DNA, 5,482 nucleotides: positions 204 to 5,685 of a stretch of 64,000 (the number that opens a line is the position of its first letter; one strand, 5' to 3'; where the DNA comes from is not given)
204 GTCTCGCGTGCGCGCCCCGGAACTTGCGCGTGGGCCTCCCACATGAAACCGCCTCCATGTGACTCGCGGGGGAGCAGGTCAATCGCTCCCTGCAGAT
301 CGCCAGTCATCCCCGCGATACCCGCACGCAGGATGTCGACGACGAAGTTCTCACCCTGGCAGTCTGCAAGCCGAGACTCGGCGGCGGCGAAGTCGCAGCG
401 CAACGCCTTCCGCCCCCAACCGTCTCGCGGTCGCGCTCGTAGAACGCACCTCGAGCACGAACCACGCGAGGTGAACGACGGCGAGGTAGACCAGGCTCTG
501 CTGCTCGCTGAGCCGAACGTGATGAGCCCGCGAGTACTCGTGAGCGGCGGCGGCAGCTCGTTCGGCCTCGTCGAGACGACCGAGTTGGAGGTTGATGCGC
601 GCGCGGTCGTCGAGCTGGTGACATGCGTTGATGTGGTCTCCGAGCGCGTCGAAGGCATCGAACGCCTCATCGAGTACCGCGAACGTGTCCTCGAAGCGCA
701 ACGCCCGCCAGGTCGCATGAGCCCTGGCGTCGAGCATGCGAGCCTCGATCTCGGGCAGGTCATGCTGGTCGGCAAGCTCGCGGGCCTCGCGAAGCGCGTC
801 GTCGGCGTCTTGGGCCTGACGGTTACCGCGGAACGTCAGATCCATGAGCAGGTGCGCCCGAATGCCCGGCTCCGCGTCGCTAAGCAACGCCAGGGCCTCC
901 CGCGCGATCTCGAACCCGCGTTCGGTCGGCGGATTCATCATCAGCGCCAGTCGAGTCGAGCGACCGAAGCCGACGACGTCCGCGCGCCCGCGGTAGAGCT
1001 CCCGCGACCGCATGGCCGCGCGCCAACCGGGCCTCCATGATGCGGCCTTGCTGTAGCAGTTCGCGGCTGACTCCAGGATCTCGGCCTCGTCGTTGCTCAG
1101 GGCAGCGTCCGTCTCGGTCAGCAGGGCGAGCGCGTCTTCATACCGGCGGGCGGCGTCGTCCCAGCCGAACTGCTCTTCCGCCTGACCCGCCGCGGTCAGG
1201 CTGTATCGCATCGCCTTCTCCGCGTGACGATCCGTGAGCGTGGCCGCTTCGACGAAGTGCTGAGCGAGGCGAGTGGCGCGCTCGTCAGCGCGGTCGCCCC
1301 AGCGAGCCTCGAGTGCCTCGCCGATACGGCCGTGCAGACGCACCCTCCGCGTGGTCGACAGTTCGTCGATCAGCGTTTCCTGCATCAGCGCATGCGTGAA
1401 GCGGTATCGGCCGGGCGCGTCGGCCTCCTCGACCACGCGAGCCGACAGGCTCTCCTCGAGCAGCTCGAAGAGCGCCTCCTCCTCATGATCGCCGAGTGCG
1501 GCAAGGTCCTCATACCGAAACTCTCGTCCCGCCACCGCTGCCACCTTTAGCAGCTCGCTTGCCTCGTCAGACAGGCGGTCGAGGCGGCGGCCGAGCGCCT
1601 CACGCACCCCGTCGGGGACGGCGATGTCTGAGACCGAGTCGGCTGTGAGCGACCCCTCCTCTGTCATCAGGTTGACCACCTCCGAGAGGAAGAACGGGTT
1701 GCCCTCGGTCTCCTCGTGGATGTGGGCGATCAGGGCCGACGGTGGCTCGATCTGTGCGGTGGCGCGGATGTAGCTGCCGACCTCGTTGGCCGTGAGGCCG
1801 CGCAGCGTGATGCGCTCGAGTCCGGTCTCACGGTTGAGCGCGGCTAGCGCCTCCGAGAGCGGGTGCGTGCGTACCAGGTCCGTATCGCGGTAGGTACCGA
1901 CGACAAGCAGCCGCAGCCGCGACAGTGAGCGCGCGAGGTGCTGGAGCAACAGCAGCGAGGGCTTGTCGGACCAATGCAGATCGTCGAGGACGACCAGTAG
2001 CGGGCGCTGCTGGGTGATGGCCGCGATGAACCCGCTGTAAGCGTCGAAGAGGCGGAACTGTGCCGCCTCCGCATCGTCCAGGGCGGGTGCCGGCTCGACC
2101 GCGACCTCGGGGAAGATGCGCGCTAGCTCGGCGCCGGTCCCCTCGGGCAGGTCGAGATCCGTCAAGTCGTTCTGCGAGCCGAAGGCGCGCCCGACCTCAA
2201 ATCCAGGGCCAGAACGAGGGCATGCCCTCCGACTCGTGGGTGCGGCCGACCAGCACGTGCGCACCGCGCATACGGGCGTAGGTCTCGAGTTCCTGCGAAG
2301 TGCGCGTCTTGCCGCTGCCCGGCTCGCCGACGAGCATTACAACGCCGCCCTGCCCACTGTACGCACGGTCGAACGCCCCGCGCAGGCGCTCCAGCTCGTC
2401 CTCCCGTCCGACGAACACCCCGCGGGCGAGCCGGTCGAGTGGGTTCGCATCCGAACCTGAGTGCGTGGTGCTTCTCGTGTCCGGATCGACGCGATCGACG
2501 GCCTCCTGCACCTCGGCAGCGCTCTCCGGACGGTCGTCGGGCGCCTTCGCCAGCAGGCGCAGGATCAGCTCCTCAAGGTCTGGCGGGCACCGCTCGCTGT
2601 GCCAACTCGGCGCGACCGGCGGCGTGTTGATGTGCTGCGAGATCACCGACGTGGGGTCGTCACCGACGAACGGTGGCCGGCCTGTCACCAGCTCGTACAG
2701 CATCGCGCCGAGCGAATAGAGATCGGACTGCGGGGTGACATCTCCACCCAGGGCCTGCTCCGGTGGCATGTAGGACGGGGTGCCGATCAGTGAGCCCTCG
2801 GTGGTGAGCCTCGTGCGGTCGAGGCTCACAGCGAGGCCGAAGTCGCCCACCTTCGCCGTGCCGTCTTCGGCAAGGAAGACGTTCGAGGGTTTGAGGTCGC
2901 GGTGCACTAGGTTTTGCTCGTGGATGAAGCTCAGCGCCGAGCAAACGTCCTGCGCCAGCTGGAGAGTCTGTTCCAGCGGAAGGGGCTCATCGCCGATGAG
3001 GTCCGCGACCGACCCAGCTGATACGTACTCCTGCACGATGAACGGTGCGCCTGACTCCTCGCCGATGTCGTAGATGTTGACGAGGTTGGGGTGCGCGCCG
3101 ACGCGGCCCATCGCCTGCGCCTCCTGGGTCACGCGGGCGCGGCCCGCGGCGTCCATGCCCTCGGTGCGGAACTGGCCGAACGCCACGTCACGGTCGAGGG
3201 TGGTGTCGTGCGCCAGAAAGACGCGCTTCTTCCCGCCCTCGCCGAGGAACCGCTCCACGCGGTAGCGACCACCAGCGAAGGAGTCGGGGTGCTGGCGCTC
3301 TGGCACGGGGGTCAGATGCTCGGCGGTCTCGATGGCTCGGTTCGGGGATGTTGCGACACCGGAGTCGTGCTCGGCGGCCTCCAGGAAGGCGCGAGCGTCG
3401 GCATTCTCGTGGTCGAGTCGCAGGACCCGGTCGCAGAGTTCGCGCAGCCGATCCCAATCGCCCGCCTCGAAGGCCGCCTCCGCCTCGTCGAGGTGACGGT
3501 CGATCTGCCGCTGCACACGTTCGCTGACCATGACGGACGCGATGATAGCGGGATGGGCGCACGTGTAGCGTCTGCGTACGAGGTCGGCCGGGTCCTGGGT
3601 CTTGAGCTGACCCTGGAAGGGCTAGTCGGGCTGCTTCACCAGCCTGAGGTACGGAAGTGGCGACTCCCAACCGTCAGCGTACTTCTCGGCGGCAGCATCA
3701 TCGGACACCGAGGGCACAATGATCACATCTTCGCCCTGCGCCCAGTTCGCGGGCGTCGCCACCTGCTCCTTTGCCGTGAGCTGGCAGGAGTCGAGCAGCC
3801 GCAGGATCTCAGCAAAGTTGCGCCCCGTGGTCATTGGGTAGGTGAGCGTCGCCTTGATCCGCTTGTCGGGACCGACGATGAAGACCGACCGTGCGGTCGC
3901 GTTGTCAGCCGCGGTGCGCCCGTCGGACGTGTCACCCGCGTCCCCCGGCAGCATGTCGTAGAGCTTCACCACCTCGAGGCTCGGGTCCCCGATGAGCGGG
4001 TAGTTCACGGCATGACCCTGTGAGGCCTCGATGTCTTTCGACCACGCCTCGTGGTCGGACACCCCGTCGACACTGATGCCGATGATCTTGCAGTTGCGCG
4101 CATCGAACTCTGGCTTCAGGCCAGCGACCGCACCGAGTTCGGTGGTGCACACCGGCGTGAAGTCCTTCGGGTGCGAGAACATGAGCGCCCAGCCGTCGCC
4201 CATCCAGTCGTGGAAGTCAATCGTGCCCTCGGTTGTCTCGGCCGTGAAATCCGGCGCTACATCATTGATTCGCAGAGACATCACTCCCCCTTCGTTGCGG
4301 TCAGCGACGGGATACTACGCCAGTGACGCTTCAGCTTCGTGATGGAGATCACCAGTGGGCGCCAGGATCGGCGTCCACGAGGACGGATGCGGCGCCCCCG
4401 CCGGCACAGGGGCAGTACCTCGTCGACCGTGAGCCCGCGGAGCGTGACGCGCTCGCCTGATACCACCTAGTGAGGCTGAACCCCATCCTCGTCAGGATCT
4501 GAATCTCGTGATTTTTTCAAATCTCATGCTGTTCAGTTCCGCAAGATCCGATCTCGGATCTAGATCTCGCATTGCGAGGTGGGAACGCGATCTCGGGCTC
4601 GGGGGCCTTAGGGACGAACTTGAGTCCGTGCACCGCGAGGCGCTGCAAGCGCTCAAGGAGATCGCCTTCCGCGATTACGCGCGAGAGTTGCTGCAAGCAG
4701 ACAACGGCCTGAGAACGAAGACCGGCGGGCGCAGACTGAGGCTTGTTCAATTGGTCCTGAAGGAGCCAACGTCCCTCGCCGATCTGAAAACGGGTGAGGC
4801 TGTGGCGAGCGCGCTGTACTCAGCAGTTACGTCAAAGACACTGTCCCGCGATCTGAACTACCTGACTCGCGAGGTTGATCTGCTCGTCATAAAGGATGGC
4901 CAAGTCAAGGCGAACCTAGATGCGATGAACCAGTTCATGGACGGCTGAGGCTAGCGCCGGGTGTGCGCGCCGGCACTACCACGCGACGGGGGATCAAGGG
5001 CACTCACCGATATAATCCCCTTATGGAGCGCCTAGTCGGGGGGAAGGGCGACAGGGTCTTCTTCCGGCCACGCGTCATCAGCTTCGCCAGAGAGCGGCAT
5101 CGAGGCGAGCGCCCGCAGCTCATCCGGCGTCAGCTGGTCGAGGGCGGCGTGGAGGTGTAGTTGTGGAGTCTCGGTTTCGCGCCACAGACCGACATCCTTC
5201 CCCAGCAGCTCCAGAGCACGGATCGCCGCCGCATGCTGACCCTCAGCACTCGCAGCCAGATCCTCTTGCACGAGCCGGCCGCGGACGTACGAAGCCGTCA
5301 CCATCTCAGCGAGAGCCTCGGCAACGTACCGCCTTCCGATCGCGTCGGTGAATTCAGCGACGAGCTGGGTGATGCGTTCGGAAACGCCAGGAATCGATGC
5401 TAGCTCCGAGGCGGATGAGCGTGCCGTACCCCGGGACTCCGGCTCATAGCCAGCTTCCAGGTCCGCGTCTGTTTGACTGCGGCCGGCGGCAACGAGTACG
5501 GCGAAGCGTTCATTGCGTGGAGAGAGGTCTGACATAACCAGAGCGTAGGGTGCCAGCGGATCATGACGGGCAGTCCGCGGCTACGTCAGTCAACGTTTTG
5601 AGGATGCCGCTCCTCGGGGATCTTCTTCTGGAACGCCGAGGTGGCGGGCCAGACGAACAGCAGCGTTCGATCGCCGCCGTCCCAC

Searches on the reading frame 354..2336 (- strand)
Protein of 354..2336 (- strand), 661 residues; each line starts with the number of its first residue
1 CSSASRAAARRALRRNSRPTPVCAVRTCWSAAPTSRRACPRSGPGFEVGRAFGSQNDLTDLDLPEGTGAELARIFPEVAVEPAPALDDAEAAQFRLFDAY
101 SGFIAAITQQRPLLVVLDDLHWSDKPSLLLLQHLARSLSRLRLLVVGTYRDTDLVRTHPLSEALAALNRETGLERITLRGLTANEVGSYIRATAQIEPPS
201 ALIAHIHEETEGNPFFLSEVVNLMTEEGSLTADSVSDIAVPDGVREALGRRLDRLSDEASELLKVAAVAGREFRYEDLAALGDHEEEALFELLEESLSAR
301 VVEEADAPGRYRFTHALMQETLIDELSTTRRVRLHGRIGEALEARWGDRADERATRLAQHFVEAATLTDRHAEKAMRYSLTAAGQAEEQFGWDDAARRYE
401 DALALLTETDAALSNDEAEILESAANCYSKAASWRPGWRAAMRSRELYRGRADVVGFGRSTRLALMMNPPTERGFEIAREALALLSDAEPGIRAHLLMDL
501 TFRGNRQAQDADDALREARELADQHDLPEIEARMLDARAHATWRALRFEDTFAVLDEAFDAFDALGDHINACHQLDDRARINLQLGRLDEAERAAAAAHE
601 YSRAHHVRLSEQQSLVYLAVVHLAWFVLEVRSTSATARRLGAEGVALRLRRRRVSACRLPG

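Call 32: search_protein_families(library=pfam, proteins=[window:354-2336:-], max_evalue=0.00001)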
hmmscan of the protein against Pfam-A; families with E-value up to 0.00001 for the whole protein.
window:354-2336:- (661 aa): 1 family
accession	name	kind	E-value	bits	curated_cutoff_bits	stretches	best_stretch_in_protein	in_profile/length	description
PF13191.12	AAA_16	-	2.1e-10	41.8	32.6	1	53-146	74-167/167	AAA ATPase domain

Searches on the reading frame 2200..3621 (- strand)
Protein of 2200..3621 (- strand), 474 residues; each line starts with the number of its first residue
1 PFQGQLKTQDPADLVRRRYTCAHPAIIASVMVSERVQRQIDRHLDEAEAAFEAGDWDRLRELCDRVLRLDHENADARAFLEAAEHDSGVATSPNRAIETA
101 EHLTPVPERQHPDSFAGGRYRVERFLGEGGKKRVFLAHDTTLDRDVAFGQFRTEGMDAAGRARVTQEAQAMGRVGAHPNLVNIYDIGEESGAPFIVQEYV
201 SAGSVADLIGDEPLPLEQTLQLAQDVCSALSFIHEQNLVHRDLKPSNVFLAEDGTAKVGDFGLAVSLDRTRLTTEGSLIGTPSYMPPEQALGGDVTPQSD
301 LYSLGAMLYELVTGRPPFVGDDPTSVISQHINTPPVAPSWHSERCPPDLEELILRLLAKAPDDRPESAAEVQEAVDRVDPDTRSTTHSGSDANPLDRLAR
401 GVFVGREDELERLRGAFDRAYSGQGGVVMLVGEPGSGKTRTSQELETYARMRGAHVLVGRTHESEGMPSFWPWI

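Call 32: search_protein_families(library=pfam, proteins=[window:2200-3621:-], max_evalue=0.00001)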
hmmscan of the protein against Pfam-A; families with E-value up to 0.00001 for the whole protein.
window:2200-3621:- (474 aa): 3 families
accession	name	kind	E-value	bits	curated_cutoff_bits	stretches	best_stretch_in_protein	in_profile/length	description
PF00069.31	Pkinase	-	4e-47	161.2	31.7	1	120-368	1-255/263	Protein kinase domain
PF07714.23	PK_Tyr_Ser-Thr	-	1.5e-37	129.7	23.1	1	123-367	4-251/258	Protein tyrosine and serine/threonine kinase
PF13191.12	AAA_16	-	1.6e-13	51.9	32.6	1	403-468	2-64/167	AAA ATPase domain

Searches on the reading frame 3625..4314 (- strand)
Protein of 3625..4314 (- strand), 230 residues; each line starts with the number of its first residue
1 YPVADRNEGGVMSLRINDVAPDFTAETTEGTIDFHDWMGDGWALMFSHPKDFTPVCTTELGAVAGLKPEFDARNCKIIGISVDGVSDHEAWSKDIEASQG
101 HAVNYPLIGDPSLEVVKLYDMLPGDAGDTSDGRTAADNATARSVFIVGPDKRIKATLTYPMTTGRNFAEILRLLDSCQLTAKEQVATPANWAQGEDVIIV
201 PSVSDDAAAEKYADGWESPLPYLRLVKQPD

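Call 32: search_protein_families(library=pfam, proteins=[window:3625-4314:-], max_evalue=0.00001)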
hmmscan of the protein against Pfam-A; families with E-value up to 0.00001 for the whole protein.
window:3625-4314:- (230 aa): 3 families
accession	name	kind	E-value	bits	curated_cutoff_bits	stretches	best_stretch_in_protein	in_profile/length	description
PF00578.27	AhpC-TSA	-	3.1e-28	98.6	26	1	16-155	1-123/124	AhpC/TSA family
PF10417.14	1-cysPrx_C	-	2.8e-11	43.6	21.1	1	178-214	3-40/41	C-terminal domain of 1-Cys peroxiredoxin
PF08534.16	Redoxin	-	6.7e-09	36.1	26.6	1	17-166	3-140/148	Redoxin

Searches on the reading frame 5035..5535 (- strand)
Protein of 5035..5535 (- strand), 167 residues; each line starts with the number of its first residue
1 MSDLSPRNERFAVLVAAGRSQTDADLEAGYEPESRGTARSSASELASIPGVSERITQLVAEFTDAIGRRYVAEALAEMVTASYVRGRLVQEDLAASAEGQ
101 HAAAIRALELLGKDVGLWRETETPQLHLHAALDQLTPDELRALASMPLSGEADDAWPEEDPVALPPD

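Call 60: search_protein_families(library=ncbifam, proteins=[window:5035-5535:-], max_evalue=0.01)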
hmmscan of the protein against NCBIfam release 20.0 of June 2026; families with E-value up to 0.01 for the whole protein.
window:5035-5535:- (167 aa): 0 families

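Call 69: search_protein_families(library=phrogs, proteins=[window:5035-5535:-], max_evalue=0.001)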
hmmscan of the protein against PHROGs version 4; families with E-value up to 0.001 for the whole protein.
window:5035-5535:- (167 aa): 3 families
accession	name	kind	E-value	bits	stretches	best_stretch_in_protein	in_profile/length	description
phrog_51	-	head and packaging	1.3e-11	45.7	1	1-136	86-234/261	terminase small subunit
phrog_641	-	head and packaging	1.3e-06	30.1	1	4-64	3-60/162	terminase small subunit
phrog_32222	-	unknown function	5.3e-06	27.3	1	4-106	92-183/241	-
